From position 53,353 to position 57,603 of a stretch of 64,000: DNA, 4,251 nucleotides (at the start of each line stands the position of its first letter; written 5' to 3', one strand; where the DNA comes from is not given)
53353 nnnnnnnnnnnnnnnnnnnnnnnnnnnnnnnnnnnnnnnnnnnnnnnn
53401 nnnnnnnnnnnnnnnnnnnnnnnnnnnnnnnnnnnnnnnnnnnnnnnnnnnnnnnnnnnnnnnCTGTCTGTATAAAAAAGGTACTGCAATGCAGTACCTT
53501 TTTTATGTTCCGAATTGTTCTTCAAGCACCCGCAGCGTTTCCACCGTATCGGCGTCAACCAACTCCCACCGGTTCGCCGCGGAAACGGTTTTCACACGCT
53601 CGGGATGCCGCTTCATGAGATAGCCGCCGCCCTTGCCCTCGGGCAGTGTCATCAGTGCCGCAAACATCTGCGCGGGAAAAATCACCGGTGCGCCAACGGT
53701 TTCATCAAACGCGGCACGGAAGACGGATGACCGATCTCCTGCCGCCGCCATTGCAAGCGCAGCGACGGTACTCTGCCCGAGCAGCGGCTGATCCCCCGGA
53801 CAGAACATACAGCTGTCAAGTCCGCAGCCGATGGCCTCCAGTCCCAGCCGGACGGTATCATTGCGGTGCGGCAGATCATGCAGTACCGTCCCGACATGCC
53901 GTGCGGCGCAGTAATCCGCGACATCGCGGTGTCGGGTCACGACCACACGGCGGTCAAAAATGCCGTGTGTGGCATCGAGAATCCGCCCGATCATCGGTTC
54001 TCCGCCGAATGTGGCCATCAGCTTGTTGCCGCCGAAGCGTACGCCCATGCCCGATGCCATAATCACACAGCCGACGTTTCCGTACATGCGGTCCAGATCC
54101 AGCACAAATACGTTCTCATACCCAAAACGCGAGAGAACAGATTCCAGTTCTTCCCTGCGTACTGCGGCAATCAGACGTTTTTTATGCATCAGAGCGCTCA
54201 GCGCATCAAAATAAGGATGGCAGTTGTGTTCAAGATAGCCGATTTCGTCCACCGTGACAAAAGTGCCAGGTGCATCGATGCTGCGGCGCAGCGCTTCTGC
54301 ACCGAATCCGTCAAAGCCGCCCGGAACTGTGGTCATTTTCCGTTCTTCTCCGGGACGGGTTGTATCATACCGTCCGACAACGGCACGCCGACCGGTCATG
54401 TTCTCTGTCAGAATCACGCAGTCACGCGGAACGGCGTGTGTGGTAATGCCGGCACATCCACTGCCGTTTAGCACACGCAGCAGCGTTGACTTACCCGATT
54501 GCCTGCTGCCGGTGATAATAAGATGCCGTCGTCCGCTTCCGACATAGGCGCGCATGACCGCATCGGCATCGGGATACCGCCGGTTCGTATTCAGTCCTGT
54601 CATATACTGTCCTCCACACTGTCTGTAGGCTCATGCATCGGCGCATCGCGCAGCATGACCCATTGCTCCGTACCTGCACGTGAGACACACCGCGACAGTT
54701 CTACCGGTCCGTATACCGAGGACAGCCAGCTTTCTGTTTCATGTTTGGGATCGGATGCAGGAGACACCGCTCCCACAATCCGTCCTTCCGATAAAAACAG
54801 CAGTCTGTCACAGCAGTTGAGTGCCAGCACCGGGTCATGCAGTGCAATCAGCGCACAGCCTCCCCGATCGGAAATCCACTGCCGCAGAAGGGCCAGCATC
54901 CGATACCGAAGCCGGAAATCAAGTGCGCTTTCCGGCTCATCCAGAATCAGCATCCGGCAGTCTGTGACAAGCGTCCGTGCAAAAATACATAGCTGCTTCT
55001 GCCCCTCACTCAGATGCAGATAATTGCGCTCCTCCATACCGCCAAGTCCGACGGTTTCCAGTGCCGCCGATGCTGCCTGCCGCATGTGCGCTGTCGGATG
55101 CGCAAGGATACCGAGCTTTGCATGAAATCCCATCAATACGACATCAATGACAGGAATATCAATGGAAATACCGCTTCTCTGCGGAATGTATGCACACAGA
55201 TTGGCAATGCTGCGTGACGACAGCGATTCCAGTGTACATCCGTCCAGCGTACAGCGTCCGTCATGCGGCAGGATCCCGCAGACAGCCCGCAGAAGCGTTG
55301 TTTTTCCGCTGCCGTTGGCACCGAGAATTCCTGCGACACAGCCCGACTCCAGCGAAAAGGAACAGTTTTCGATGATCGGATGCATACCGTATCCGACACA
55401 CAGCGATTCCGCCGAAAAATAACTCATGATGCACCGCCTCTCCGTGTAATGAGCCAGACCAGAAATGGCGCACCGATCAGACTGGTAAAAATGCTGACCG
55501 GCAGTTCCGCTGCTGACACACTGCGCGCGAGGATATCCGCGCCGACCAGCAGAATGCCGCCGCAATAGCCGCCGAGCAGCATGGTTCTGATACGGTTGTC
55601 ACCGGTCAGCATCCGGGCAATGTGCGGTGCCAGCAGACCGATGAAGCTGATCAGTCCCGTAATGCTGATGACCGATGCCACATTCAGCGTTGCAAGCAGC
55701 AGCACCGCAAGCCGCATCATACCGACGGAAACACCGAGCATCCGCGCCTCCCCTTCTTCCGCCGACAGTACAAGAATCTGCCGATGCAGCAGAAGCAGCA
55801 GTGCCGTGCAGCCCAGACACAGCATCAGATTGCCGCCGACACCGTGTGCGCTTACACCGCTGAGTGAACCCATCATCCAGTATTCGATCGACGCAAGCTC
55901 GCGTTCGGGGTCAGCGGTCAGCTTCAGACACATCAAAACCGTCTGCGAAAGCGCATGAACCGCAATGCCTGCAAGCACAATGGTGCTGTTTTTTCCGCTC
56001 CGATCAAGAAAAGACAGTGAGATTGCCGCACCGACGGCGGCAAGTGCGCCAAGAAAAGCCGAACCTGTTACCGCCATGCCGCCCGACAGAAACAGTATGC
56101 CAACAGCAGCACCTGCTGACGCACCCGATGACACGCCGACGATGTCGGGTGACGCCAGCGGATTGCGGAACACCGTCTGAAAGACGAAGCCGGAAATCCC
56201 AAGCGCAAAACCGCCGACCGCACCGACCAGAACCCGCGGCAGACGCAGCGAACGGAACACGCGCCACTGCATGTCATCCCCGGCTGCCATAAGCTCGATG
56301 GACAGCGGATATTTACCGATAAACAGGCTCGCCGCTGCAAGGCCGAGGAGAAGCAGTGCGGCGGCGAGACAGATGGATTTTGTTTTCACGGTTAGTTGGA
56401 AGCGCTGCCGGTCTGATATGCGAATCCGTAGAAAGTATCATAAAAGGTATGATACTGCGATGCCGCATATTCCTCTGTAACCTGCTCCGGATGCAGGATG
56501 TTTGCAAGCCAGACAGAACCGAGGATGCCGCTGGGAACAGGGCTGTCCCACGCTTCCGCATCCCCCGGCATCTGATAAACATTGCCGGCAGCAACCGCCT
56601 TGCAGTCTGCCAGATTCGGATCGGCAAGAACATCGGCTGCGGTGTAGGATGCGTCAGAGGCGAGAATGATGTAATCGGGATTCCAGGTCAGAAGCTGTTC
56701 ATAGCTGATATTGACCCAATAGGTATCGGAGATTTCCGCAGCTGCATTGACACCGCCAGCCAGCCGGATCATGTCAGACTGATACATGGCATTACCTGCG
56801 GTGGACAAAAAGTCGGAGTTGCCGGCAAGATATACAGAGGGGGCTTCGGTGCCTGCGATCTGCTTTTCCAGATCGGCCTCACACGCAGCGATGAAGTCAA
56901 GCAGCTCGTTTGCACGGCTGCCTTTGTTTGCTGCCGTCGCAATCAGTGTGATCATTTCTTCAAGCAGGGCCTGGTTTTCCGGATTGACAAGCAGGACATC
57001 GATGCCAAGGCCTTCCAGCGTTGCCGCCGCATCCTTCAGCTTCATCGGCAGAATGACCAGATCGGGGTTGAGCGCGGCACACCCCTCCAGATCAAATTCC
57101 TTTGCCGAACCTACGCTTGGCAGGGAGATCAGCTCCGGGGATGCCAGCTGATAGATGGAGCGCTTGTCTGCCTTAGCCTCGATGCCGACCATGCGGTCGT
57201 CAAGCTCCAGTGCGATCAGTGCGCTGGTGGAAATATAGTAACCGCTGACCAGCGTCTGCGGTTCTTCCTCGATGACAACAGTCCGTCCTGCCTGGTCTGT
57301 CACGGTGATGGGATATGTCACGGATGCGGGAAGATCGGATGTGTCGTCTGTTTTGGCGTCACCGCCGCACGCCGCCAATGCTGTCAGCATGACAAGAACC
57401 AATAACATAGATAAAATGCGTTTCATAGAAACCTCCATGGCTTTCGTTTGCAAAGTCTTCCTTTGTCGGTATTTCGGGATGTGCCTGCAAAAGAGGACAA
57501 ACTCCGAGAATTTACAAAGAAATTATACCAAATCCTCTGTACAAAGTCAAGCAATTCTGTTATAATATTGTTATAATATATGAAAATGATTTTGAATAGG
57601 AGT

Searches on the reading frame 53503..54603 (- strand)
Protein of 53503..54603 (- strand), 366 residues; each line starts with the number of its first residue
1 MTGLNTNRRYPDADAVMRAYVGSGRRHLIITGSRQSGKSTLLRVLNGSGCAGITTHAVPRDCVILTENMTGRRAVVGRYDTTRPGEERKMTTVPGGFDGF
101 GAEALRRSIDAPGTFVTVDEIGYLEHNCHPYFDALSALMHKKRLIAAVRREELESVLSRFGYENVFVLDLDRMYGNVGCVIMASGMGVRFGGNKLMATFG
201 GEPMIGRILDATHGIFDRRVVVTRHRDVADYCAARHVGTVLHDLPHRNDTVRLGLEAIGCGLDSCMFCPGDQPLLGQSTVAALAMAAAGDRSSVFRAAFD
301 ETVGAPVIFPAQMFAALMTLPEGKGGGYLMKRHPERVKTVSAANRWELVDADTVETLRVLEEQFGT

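Call 64: search_protein_families(library=pfam, proteins=[window:53503-54603:-], max_evalue=0.0001)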
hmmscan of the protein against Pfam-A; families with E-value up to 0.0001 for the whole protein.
window:53503-54603:- (366 aa): 3 families
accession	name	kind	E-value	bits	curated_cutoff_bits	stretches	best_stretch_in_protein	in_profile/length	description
PF12804.13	NTP_transf_3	-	4.2e-28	99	27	1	179-335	1-158/160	MobA-like NTP transferase domain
PF03266.21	NTPase_1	-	4.9e-08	33.4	23.9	1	27-163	1-147/168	NTPase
PF02348.25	CTP_transf_3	-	3.4e-05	24.2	22.6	1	193-284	15-111/217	Cytidylyltransferase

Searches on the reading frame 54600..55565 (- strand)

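Call 64: search_protein_families(library=pfam, proteins=[window:54600-55565:-], max_evalue=0.0001)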
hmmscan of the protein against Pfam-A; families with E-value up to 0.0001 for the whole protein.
window:54600-55565:- (321 aa): 3 families
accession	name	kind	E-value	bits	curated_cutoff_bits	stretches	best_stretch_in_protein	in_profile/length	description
PF00005.33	ABC_tran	-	1.4e-23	84.4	25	1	66-211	2-135/137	ABC transporter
PF13304.12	AAA_21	-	2.8e-11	44.5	27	1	173-228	226-284/304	AAA domain, putative AbiEii toxin, Type IV TA system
PF02463.25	SMC_N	-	4.4e-06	26.7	40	0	77-99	26-48/220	RecF/RecN/SMC N terminal domain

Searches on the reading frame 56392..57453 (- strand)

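Call 64: search_protein_families(library=pfam, proteins=[window:56392-57453:-], max_evalue=0.0001)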
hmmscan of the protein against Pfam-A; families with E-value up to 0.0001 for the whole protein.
window:56392-57453:- (353 aa): 1 family
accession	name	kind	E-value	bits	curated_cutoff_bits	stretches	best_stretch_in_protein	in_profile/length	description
PF01497.23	Peripla_BP_2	-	1.2e-34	120.3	27.5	1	69-298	2-234/235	Periplasmic binding protein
